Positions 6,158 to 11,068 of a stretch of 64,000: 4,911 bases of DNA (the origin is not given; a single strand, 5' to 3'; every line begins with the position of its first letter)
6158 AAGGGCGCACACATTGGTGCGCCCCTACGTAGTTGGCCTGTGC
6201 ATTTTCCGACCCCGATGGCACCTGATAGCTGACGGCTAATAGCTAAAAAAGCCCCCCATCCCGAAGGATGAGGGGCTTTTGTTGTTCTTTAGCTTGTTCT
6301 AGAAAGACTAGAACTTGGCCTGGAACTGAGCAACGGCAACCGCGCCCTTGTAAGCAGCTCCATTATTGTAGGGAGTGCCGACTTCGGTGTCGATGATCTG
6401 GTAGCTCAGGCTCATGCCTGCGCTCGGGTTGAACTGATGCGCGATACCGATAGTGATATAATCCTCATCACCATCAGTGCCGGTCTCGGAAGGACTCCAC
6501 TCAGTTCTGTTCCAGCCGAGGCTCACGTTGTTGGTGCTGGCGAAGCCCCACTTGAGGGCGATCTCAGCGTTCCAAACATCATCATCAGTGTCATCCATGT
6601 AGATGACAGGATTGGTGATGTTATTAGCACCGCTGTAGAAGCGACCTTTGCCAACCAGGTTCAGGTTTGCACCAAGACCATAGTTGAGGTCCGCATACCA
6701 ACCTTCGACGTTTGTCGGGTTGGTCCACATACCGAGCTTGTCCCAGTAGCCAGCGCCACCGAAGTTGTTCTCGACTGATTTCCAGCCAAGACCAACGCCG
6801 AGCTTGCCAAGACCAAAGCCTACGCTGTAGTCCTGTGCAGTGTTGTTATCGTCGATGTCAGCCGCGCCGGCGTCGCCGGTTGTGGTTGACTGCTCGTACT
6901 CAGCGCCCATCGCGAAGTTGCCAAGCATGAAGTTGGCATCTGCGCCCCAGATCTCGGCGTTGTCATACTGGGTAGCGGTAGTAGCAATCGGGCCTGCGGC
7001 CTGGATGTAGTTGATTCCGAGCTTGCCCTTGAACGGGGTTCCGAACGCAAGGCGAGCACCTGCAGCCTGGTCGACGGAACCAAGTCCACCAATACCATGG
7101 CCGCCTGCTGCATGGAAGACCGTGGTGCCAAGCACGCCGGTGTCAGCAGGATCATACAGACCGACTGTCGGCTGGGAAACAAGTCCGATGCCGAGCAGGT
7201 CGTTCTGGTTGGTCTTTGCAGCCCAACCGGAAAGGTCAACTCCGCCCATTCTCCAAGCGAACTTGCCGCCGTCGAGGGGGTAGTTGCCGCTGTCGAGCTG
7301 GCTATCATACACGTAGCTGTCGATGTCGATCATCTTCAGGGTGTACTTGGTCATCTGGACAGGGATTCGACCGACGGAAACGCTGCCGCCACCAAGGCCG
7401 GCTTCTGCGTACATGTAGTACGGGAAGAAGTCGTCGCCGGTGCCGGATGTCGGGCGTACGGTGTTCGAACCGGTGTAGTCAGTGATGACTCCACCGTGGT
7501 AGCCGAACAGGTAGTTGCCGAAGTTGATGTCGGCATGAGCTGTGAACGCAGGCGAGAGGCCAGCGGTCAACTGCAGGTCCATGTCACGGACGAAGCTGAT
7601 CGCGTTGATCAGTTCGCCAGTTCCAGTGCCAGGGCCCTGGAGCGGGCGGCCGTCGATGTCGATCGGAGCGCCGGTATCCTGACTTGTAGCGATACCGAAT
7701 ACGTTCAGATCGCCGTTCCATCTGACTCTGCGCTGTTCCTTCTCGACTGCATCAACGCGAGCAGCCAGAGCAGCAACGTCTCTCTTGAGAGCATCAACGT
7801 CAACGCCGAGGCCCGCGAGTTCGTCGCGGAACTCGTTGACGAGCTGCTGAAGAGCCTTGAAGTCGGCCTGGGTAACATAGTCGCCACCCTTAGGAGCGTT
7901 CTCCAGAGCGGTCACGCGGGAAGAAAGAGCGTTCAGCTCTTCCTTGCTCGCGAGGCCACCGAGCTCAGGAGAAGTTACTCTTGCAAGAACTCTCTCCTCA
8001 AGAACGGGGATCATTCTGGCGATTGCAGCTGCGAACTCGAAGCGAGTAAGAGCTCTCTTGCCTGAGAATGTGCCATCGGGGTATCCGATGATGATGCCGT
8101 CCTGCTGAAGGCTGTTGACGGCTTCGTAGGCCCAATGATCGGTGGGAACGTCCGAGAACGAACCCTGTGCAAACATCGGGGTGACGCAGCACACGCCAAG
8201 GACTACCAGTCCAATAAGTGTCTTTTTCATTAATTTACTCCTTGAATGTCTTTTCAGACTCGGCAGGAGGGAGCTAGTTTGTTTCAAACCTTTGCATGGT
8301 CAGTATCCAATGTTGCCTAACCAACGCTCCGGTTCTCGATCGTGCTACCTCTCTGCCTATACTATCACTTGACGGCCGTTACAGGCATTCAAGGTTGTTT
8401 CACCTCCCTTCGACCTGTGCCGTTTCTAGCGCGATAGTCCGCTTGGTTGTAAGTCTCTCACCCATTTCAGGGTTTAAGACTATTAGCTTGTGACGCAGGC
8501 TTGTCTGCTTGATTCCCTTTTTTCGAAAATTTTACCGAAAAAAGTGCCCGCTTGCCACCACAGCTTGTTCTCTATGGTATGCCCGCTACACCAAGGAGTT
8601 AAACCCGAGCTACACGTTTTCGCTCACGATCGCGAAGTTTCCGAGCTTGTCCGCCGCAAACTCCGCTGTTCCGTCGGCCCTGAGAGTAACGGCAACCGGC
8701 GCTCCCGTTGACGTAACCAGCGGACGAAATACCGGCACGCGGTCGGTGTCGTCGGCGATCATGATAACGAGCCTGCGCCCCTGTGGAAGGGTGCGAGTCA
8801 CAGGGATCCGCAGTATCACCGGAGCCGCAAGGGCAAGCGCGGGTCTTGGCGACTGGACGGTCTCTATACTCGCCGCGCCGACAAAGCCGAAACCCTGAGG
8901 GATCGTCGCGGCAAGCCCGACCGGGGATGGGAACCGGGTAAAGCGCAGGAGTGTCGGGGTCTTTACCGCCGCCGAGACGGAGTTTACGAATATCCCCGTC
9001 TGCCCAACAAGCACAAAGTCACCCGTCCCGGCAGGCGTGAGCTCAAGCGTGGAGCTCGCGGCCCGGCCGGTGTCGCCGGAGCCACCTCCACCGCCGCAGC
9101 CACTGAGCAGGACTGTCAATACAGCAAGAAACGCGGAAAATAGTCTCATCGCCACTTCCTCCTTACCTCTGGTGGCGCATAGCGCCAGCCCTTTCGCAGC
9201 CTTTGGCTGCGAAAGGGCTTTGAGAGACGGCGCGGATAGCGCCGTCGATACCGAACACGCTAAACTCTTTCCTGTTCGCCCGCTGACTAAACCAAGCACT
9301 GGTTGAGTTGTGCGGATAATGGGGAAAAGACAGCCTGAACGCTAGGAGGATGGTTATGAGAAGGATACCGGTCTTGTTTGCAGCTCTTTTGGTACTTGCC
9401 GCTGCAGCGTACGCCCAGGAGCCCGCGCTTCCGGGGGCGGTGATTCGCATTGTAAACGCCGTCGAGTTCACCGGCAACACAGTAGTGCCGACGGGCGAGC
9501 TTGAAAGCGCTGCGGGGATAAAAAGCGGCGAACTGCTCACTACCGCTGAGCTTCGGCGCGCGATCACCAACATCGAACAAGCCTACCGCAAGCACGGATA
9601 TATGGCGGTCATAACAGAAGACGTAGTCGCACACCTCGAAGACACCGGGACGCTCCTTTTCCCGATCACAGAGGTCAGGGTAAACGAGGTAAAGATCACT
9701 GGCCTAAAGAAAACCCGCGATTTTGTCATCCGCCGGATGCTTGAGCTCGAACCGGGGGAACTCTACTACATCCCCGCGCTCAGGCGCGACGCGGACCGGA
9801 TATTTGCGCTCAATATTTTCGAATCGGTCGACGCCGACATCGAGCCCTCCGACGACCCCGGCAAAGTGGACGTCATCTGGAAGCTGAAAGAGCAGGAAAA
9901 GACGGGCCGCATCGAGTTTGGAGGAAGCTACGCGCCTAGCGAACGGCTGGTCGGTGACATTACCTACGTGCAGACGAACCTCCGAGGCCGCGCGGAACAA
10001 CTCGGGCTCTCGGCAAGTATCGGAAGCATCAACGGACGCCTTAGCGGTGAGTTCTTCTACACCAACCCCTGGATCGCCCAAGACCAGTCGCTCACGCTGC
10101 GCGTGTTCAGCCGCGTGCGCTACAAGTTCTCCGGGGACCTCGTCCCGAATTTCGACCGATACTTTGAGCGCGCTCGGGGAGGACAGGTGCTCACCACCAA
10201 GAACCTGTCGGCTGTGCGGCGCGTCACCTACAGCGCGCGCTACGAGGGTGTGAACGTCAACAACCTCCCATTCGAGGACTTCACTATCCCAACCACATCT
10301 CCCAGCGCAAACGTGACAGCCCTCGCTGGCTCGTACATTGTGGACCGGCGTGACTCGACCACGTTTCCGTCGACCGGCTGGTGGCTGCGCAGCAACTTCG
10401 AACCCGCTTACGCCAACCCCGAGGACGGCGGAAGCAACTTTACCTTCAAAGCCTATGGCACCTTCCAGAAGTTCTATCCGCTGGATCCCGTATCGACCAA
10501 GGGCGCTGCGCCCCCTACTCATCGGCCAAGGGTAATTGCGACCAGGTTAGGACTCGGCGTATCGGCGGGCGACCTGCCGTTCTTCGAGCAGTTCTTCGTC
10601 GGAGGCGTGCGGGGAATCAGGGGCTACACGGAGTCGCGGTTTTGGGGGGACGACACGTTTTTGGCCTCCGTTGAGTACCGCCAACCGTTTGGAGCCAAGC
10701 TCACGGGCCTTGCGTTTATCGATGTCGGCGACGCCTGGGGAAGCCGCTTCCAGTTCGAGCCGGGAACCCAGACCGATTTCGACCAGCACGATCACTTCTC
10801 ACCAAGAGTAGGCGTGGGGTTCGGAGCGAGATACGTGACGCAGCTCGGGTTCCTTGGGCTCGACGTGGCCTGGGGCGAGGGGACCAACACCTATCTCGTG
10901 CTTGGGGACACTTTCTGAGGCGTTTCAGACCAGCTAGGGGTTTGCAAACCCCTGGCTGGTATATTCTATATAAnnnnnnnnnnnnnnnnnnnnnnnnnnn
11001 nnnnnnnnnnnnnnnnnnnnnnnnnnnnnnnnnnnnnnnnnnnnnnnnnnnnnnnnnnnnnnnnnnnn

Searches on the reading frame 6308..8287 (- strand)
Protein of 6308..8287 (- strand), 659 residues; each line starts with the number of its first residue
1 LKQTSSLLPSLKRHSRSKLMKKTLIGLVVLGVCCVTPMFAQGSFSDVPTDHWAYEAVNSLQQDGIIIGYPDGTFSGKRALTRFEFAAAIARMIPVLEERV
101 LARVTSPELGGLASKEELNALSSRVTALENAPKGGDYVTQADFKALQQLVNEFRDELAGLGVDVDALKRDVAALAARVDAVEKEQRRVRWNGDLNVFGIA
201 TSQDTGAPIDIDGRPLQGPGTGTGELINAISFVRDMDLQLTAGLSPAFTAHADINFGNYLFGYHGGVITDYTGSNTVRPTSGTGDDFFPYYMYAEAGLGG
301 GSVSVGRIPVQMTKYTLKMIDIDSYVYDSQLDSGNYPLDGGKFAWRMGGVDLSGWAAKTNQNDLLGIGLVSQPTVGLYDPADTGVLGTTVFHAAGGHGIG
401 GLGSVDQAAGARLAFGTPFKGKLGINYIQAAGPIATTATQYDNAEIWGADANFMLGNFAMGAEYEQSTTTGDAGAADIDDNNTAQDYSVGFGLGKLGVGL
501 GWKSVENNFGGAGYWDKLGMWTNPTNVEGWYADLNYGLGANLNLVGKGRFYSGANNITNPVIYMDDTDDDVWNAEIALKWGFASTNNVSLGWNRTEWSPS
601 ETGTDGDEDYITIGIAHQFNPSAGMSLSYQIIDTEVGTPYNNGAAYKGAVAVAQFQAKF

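Call 36: search_protein_families(library=pfam, proteins=[window:6308-8287:-], max_evalue=0.001)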
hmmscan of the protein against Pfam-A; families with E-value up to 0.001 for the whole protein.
window:6308-8287:- (659 aa): 1 family
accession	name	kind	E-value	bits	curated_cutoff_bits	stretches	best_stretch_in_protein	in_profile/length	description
PF00395.25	SLH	-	7.9e-12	45.4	20.8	1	43-86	1-44/44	S-layer homology domain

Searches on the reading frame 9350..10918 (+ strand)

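Call 36: search_protein_families(library=pfam, proteins=[window:9350-10918:+], max_evalue=0.001)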
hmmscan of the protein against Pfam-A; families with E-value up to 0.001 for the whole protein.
window:9350-10918:+ (522 aa): 3 families
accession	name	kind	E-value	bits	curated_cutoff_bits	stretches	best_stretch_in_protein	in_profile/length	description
PF01103.29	Omp85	-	1.8e-26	93.9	24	1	210-508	1-304/325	Omp85 superfamily domain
PF07244.20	POTRA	-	1.3e-21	77.5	21.3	2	109-181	1-78/79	Surface antigen variable number repeat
PF08479.16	POTRA_2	-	4.6e-07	30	24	1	35-87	3-55/76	POTRA domain, ShlB-type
